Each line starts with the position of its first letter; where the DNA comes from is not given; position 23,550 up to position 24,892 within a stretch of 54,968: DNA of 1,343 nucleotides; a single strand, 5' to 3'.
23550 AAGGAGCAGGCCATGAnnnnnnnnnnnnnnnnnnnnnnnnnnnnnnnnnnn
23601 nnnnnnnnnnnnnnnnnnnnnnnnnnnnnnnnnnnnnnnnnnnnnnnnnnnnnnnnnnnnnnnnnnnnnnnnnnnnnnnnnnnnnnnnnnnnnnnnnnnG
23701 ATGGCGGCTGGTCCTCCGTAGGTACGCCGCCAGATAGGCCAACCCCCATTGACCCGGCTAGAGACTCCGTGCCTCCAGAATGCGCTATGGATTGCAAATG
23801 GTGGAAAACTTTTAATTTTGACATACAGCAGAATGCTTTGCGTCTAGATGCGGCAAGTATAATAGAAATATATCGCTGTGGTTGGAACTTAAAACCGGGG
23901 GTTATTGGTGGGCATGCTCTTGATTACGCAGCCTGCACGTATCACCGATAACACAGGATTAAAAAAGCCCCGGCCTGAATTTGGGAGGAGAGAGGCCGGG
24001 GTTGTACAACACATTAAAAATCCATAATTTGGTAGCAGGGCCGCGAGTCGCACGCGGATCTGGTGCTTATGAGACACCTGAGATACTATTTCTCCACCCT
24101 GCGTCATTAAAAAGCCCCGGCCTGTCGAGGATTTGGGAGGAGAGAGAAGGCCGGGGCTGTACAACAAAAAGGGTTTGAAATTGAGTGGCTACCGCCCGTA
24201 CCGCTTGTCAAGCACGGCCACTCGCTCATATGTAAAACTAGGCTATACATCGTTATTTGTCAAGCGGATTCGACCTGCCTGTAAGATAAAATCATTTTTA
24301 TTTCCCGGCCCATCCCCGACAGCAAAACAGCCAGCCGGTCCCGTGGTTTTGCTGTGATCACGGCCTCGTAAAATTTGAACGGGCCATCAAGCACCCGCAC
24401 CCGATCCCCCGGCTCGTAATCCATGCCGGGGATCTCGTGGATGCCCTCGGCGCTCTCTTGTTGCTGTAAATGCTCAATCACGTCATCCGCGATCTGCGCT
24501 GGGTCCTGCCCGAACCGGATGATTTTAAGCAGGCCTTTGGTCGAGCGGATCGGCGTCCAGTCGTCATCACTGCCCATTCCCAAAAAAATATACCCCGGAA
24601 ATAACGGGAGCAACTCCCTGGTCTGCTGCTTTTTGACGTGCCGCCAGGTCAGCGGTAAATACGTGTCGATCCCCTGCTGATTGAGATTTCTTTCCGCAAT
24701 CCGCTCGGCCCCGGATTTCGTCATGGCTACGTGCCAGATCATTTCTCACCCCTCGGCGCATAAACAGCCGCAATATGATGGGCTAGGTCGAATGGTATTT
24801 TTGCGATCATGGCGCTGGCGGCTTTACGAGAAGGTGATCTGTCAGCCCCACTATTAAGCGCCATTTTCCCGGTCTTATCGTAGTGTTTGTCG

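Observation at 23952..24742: Phage RfaH/NusG paralog followed by an ops-like site and two tandem terminators, facing a 37.6-kb late block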

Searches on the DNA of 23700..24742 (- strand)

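Call 40: search_rna_families(source=window, start=23700, end=24400, threshold=evalue, max_evalue=1, show_alignments=3)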
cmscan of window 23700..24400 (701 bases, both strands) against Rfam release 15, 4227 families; matches with E-value up to 1: 2.
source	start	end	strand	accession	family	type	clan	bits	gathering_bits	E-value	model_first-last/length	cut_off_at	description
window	23961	24068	-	RF02344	ar14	Gene; sRNA;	-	18.3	58.8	0.45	1-123/123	no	Alphaproteobacterial ar14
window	23965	24003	-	RF01719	Pseudomon-1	Gene; sRNA;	-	18.3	50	0.53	64-103/116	no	Pseudomon-1/ErsA RNA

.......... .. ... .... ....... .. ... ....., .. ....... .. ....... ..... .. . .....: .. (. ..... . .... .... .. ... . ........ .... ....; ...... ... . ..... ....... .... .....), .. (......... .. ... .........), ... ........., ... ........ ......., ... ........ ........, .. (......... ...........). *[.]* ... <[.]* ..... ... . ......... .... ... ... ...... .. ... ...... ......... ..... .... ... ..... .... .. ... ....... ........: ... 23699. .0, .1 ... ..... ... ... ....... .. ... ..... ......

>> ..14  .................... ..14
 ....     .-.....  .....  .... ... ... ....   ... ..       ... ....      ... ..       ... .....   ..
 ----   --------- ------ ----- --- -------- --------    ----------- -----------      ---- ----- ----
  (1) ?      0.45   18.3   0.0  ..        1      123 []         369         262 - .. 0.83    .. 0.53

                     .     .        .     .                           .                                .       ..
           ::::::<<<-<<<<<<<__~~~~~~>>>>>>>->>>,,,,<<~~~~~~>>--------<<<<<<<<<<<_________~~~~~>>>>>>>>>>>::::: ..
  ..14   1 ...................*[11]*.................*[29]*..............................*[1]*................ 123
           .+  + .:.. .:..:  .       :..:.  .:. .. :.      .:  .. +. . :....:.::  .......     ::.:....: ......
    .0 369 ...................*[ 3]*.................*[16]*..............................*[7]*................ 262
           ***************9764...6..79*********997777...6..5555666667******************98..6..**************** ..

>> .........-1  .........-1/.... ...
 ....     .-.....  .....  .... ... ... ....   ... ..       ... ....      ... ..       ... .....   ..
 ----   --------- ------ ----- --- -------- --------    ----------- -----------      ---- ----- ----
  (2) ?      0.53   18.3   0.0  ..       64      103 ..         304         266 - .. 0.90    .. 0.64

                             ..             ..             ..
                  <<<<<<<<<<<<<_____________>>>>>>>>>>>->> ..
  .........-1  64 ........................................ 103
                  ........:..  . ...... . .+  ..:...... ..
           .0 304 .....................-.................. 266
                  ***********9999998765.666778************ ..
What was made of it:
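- The hairpins weakly resemble the anti-SD sRNAs ar14 and ErsA (18 bits, well below gathering; call 40).
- Tried and rejected: The first Rfam pass over 700 nt missed the tRNA because of the speed filters (call 40).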

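Call 72: search_rna_families(source=window, start=24015, end=24115, threshold=evalue, max_evalue=10, show_alignments=2)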
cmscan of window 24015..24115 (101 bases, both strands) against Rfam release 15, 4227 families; matches with E-value up to 10: 1.
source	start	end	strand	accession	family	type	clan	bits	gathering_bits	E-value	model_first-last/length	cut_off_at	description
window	24033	24103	-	RF00005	tRNA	Gene; tRNA;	CL00001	46.6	29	1.3e-09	1-71/71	no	tRNA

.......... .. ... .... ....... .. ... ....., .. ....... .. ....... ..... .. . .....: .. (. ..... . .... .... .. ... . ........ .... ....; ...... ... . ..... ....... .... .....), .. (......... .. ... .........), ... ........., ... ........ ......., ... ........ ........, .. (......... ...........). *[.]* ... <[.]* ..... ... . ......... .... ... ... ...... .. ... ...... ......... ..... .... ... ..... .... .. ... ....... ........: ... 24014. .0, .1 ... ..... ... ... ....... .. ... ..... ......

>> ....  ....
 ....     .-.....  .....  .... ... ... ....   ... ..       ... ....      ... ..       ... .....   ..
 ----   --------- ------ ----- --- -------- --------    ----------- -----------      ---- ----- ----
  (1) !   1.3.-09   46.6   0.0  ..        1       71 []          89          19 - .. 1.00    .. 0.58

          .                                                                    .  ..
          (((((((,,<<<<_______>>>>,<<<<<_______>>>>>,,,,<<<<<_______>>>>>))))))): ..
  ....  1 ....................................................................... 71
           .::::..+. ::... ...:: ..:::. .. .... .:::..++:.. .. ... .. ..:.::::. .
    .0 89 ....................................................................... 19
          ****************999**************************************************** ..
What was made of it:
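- On tRNA: RF00005 46.6 bits against 29, E=1.3e-9 (call 72).
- Tried and rejected: A 100-nt search found it (call 72).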

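Call 73: search_rna_families(source=L002, start=820, end=1600, threshold=evalue, max_evalue=1, show_alignments=1)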
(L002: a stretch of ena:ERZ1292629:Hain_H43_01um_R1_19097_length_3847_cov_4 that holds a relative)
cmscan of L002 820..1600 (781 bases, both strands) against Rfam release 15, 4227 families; matches with E-value up to 1: 2.
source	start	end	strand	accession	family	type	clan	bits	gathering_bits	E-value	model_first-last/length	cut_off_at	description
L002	1216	1286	+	RF00005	tRNA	Gene; tRNA;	CL00001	51.2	29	5.7e-10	1-71/71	no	tRNA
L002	1462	1499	+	RF01364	CRISPR-DR51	Gene; CRISPR;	-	23.1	45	0.48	1-38/38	no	CRISPR RNA direct repeat element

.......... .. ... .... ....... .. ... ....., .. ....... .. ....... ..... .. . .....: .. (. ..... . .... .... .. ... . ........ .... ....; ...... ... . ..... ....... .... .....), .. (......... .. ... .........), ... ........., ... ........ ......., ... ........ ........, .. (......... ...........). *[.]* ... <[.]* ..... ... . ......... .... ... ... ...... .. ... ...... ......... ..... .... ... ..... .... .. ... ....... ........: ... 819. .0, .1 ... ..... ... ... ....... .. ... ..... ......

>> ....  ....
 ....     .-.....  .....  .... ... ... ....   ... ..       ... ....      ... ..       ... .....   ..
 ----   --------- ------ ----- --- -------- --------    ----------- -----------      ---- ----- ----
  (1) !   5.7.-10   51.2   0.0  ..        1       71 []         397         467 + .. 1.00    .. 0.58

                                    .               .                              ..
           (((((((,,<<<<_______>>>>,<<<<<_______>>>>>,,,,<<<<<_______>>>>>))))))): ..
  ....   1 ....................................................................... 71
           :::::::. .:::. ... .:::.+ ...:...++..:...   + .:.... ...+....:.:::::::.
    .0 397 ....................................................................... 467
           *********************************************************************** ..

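Call 93: search_dna_similar(query=window:23950-24270:-, collection=ecoli_genomes, mode=distant, max_rows=8, max_evalue=0.01)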
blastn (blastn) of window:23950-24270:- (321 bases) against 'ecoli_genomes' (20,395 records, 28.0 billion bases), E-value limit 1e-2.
No match.
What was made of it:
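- The host is unknown, and there is no match in E. coli genomes (call 93).
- Tried and rejected: E. coli genomes have no similarity to the leader/terminator/tRNA region (call 93).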

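Call 94: search_dna_similar(query=window:23950-24270:-, collection=phages, mode=distant, max_rows=10, max_evalue=0.01)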
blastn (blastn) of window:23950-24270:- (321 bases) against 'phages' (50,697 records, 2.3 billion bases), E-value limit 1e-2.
Records with a match: 5; places in all: 5; records where one place covers at least 80% of the query: 0.
Best place of each record, by identity: 60-80% 5.
By first word of the organism name: Pseudomonas 5.
By host as written in the record: Pseudomonas aeruginosa 3; Pseudomonas aeruginosa 382 1; Pseudomonas aeruginosa PAO1 1.
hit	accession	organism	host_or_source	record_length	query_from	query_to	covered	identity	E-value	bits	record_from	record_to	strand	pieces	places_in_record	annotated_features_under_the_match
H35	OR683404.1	Pseudomonas phage Haboob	Pseudomonas aeruginosa 382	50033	150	244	30%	72.7%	2e-3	48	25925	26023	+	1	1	tRNA-Met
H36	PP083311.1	Pseudomonas phage VB_PaD_phPA-G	Pseudomonas aeruginosa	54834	150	244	30%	72.7%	2e-3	48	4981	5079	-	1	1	tRNA-Met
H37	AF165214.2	Pseudomonas phage D3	Pseudomonas aeruginosa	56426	150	242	29%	73.2%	2e-3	49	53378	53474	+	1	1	tRNA-Met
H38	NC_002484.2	Pseudomonas phage D3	Pseudomonas aeruginosa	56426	150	242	29%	73.2%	2e-3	49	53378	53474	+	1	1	tRNA-Met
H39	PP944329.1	Pseudomonas phage phi_D3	Pseudomonas aeruginosa PAO1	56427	150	242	29%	73.2%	2e-3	49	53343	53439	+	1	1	none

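Call 95: get_annotated_region(hit=H38, flank=3000)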
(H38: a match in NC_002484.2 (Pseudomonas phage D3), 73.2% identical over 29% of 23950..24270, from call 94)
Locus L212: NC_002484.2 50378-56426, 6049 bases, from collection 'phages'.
description: Bacteriophage D3, complete genome.
organism: Pseudomonas phage D3 (NCBI taxid 2932880)
taxonomy: Viruses; Duplodnaviria; Heunggongvirae; Uroviricota; Caudoviricetes; Detrevirus; Detrevirus D3
host: Pseudomonas aeruginosa; source: -; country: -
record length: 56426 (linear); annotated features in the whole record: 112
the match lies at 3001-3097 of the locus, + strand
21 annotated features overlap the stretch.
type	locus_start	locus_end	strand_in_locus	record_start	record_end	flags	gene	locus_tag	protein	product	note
CDS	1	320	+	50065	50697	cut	orf78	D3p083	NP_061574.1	HNH endonuclease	gpOrf78; similar to YP_002440125.1 hypothetical protein PLES_25251 in Pseudomonas aeruginosa LESB58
CDS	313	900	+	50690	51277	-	orf79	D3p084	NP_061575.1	NinB/ Orf homologous recombination mediator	gpOrf79; similar to YP_002440126.1 hypothetical protein PLES_25261 in Pseudomonas aeruginosa LESB58 and YP_260875.1 ...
CDS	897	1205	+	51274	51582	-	orf80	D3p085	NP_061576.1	hypothetical protein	gpOrf80; similar to YP_002440127.1 hypothetical protein PLES_25271 in Pseudomonas aeruginosa LESB58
CDS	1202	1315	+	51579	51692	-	orf81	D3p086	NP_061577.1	hypothetical protein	gpOrf81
CDS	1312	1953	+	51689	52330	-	orf82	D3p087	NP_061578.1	NinG/ Rap DNA junction specific endonuclease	gpOrf82; similar to YP_002440128.1 hypothetical protein PLES_25281 in Pseudomonas aeruginosa LESB58 and YP_002284405.1 ...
CDS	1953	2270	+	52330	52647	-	orf83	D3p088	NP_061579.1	hypothetical protein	gpOrf83; similar to YP_001293378.1 hypothetical protein PPF10_gp034 in Pseudomonas phage F10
CDS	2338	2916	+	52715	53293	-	orf84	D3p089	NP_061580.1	hypothetical protein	gpOrf84; similar to YP_001293402.1 hypothetical protein PPF10_gp058 in Pseudomonas phage F10 and YP_260873.1 ...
tRNA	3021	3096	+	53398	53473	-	-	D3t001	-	tRNA-Met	-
CDS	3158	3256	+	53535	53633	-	orf85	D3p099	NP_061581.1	hypothetical protein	gpOrf85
CDS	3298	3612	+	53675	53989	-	orf86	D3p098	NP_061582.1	hypothetical protein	gpOrf86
tRNA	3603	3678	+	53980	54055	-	-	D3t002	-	tRNA-Gly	-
tRNA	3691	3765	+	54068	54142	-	-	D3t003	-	tRNA-Asn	similar to mycobacteriophages L5 INSD accession Z18946 and D29 INSD accession AF022214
tRNA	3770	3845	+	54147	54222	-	-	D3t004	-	tRNA-Thr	-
CDS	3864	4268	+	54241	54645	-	orf89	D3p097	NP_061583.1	holin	gpOrf89; similar to YP_002440131.1 hypothetical protein PLES_25311 in Pseudomonas aeruginosa LESB58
CDS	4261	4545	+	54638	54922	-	orf90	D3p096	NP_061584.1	holin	gpOrf90; similar to YP_002440132.1 hypothetical protein PLES_25321 in Pseudomonas aeruginosa LESB58; motif pfam05449, ...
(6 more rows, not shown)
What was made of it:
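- Phage D3 has the same order, with orf84 in that slot: call 95.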
